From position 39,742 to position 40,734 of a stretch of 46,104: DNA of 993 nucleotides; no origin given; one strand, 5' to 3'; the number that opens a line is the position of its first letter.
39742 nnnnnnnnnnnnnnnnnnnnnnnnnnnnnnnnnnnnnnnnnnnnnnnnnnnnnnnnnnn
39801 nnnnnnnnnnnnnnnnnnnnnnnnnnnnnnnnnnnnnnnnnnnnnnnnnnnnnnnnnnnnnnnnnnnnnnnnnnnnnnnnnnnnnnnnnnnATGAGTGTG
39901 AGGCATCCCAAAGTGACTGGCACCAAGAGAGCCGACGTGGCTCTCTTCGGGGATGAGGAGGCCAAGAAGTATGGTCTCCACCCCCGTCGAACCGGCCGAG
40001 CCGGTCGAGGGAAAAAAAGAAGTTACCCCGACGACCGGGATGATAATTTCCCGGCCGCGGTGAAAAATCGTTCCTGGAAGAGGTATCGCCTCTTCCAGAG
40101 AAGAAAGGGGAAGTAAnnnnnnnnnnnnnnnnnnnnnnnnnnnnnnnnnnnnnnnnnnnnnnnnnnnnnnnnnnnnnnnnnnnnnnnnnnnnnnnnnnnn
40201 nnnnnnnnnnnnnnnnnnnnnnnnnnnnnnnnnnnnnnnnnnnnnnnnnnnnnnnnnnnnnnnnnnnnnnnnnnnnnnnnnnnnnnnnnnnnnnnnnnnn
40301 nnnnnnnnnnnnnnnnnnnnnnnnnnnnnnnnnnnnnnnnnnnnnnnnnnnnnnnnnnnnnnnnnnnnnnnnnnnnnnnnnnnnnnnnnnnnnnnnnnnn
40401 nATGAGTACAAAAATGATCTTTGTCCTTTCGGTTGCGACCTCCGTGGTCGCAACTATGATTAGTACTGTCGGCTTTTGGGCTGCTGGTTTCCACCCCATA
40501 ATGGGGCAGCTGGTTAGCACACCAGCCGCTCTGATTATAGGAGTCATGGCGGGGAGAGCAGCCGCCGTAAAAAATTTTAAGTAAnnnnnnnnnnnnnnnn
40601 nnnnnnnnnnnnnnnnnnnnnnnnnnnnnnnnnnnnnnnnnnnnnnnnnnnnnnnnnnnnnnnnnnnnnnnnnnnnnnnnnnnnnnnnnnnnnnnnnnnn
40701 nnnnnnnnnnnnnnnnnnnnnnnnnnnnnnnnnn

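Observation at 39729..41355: Two tandem moron-like cassettes sharing promoter, 5' leader, post-stop region and terminator but carrying unrelated genes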

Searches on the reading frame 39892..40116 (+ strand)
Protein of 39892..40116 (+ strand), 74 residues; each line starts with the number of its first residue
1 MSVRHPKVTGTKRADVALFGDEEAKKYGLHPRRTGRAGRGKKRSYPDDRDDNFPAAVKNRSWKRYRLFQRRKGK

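Call 11: search_protein_families(library=pfam, proteins=[window:39892-40116:+], max_evalue=1)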
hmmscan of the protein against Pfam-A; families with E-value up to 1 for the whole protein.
window:39892-40116:+ (74 aa): 0 families

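Call 32: search_protein_families(library=phrogs, proteins=[window:39892-40116:+], max_evalue=1)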
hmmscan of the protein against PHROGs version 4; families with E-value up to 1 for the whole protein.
window:39892-40116:+ (74 aa): 0 families

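Call 33: search_protein_families(library=padloc, proteins=[window:39892-40116:+], max_evalue=1)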
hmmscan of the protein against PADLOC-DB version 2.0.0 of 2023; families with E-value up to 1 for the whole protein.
window:39892-40116:+ (74 aa): 0 families

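Call 34: search_protein_families(library=ncbifam, proteins=[window:39892-40116:+], max_evalue=1)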
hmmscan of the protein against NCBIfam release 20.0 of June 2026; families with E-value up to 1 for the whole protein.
window:39892-40116:+ (74 aa): 0 families

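Call 54: search_protein_representatives(protein=window:39892-40116:+)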
Query: 74 residues. Proteins with E-value up to 0.001 (for the whole library): 6; up to 1e-10: 1; up to 1e-30: 1. The best 6 are listed.
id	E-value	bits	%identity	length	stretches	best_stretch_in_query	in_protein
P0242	6.2e-43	160.1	100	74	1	1-74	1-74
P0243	2.0e-10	57.0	43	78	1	3-67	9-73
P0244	1.1e-07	48.3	49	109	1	3-71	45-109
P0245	3.3e-07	46.8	45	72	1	3-70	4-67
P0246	1.4e-05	41.6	48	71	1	3-69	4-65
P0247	6.6e-05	39.5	52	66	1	3-72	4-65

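Call 56: find_encoding_contigs(protein=P0245, flank=4000, max_places=6)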
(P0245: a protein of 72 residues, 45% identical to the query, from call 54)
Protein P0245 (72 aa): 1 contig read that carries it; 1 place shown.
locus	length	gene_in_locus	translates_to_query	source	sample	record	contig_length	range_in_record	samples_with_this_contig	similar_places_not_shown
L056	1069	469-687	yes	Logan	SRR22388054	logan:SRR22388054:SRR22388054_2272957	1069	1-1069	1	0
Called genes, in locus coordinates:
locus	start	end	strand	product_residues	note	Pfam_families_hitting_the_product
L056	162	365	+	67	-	-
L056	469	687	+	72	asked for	-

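Call 60: find_related_loci(query=A5, collection=viral_contigs, flank=4000)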
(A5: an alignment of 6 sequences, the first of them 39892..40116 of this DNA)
Query A5 (74 aa) in viral_contigs; peptide patterns used: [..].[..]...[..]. (x = any residue, [..] = any of these).
31 stretches matched a pattern, but none encodes a relative of the query by tblastn (E <= 1e-3).

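Call 61: list_cluster_members(proteins=[P0243, P0244, P0245, P0246, P0247])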
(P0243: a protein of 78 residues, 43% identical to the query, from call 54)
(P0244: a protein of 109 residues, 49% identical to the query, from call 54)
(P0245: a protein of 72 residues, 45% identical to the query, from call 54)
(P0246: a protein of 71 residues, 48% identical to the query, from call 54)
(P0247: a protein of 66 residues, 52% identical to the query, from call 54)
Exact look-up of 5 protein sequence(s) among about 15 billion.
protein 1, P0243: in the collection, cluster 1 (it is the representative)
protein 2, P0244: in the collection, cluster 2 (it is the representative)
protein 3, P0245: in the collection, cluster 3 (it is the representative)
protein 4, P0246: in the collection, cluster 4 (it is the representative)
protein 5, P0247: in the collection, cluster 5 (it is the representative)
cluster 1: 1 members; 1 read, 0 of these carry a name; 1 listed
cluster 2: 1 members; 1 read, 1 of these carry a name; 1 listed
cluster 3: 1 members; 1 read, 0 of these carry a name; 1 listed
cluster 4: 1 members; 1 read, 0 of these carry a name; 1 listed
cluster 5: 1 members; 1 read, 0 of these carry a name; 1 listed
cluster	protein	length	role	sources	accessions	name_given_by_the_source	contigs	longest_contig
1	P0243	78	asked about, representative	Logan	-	-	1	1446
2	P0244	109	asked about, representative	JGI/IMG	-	hypothetical protein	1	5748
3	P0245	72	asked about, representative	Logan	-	-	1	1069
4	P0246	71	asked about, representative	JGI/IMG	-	-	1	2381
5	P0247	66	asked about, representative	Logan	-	-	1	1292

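Call 62: search_dna_similar(query=window:39892-40116:+, collection=phages, mode=protein, max_evalue=0.1)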
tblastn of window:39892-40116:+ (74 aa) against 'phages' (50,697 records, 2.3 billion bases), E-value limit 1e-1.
No match.

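Call 83: predict_structure(alignment_id=A5)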
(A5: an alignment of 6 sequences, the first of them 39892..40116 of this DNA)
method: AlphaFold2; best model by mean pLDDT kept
length: 74 residues; sequences in the alignment: 6
mean_pLDDT: 53.9   pTM: 0.30
mean pLDDT of the five models: 53.9, 52.6, 51.5, 50.7, 48.0
residues with pLDDT >= 90: 0; 70-90: 4; 50-70: 40; < 50: 30
segments of 3 or more residues with pLDDT < 50: 1-20, 32-39
pLDDT, mean of each block of 10 residues (from residue 1): 41 41 58 47 56 63 69 60
secondary structure, 60 per line:
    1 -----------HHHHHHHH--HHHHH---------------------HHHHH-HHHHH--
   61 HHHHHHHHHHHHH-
elements in order: H12-19 H22-26 H48-52 H54-58 H61-73

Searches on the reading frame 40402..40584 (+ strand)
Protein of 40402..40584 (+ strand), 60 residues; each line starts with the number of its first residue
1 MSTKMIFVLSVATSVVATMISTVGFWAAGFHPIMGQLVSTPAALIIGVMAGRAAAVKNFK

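Call 11: search_protein_families(library=pfam, proteins=[window:40402-40584:+], max_evalue=1)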
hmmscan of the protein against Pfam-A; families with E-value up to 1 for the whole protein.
window:40402-40584:+ (60 aa): 4 families
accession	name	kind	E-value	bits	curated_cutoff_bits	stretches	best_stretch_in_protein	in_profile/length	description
PF16594.10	ATP-synt_Z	-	0.029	14.4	25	1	7-46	2-39/53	Putative AtpZ or ATP-synthase-associated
PF20712.2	CyanoTRADDas_TM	-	0.057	14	24.3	1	4-53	7-57/68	Cyanobacterial TRADD-N associated 2-Transmembrane domain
PF19180.5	DUF5862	-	0.21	11.9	33.3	1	15-53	15-50/68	Family of unknown function (DUF5862)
PF10003.15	DUF2244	-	0.97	9.6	27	0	7-46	12-51/138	Integral membrane protein (DUF2244)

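Call 32: search_protein_families(library=phrogs, proteins=[window:40402-40584:+], max_evalue=1)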
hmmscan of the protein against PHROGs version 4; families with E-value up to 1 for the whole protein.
window:40402-40584:+ (60 aa): 1 family
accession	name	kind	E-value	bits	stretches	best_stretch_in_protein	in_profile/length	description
phrog_38729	-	unknown function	0.048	13.9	1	7-45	26-65/243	-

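Call 33: search_protein_families(library=padloc, proteins=[window:40402-40584:+], max_evalue=1)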
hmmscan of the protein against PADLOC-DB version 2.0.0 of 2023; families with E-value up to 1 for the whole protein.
window:40402-40584:+ (60 aa): 0 families

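Call 34: search_protein_families(library=ncbifam, proteins=[window:40402-40584:+], max_evalue=1)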
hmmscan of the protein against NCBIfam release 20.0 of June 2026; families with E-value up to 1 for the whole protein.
window:40402-40584:+ (60 aa): 0 families
